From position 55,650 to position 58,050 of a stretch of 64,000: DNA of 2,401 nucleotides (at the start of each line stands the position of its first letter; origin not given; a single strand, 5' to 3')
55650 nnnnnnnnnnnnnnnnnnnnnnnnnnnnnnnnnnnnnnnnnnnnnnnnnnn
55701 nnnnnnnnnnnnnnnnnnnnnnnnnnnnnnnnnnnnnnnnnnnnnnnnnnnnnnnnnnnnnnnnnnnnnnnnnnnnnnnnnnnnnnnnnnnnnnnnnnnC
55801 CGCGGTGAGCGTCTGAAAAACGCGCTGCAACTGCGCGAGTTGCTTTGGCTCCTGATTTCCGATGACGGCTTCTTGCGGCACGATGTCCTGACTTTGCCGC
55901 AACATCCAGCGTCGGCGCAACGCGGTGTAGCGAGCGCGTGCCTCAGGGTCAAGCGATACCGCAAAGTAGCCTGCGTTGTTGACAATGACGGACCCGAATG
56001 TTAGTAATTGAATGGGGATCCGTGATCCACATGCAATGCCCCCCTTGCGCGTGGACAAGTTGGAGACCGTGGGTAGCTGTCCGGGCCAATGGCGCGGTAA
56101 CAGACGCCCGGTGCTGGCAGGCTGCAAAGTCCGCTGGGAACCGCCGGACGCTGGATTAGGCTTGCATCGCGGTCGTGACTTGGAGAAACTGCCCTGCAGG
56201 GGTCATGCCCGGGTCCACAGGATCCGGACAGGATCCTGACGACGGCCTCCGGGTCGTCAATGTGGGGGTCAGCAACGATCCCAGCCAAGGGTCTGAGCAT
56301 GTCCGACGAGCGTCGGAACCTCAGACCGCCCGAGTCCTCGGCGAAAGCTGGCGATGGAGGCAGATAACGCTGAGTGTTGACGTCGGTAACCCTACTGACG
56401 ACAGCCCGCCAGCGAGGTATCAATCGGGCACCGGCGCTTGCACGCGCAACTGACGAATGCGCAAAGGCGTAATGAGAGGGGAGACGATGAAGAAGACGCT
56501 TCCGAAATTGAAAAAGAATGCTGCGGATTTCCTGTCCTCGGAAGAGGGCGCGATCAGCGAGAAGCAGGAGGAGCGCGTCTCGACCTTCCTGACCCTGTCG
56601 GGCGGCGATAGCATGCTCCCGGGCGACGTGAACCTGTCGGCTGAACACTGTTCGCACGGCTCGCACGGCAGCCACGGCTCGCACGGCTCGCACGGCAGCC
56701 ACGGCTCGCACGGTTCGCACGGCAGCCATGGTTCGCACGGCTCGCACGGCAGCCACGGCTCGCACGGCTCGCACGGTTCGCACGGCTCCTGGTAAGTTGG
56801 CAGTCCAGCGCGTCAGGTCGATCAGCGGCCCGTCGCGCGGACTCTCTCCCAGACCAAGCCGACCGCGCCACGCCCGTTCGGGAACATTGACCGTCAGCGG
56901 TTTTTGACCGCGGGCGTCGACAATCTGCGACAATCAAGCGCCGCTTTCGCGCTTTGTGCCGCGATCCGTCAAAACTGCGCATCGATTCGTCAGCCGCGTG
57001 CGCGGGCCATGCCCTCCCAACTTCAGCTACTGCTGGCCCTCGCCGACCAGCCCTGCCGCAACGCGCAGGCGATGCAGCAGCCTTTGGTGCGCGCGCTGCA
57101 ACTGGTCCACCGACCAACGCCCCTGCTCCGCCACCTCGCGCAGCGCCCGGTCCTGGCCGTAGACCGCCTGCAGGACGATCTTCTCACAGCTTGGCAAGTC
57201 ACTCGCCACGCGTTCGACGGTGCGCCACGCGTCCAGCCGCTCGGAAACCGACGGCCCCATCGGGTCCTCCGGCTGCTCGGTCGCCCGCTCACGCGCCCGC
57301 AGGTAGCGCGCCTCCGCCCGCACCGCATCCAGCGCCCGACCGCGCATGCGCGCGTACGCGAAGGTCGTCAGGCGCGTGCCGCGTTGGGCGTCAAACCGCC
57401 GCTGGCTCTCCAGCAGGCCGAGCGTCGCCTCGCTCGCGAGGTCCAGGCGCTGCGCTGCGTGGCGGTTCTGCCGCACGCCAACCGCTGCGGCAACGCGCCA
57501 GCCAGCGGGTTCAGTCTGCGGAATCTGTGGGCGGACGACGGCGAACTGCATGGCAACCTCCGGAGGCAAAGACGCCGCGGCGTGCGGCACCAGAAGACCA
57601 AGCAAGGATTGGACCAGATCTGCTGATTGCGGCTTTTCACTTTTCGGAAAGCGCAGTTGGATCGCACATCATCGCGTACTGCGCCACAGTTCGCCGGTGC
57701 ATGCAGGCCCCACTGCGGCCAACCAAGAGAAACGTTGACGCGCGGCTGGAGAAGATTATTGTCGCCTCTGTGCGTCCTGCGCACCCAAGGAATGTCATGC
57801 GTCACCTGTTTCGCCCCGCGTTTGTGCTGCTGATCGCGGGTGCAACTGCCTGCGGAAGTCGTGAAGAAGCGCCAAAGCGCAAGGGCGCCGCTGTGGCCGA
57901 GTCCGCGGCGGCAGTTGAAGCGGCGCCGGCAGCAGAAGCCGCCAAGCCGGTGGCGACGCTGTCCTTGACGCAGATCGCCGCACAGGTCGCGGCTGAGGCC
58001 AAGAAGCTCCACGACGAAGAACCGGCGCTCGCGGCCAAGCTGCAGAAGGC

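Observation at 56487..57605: Leader plus (Ser-His-Gly)x~15 repeat peptide gene, convergent with a sigma-70/ECF-type sigma factor: a candidate RiPP-like or metal-binding peptide locus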

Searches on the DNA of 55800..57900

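Call 46: search_rna_families(source=window, start=55800, end=57900, threshold=evalue, max_evalue=1)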
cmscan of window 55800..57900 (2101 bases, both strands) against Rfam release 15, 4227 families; matches with E-value up to 1: 1.
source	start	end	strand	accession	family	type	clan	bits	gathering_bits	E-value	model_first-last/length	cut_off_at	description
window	57382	57483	+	RF02007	mir-1237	Gene; miRNA;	-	27.3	65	0.29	1-102/102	no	mir-1237 microRNA precursor family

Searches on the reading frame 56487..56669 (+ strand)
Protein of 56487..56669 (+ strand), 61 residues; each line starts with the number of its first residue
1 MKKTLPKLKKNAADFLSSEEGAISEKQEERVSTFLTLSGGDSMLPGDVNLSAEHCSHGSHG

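Call 22: find_homologous_proteins(query=window:56487-56669:+, max_evalue=10)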
Query seq(61 aa) (61 aa): 1 proteins with E <= 10 among 2 candidates.
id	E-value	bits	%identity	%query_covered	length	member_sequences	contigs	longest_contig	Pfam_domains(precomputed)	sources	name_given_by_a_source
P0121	1.1e-13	68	78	80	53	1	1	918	-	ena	-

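Call 24: find_encoding_contigs(protein=P0121, flank=5000, max_places=3)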
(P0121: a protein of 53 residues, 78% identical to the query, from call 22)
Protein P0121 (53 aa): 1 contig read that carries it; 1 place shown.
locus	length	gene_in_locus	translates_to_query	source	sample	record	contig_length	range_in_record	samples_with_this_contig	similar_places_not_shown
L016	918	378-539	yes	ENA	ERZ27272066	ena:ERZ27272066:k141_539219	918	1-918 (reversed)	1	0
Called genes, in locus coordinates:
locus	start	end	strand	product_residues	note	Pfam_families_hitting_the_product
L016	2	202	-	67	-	?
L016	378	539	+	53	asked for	-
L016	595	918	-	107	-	?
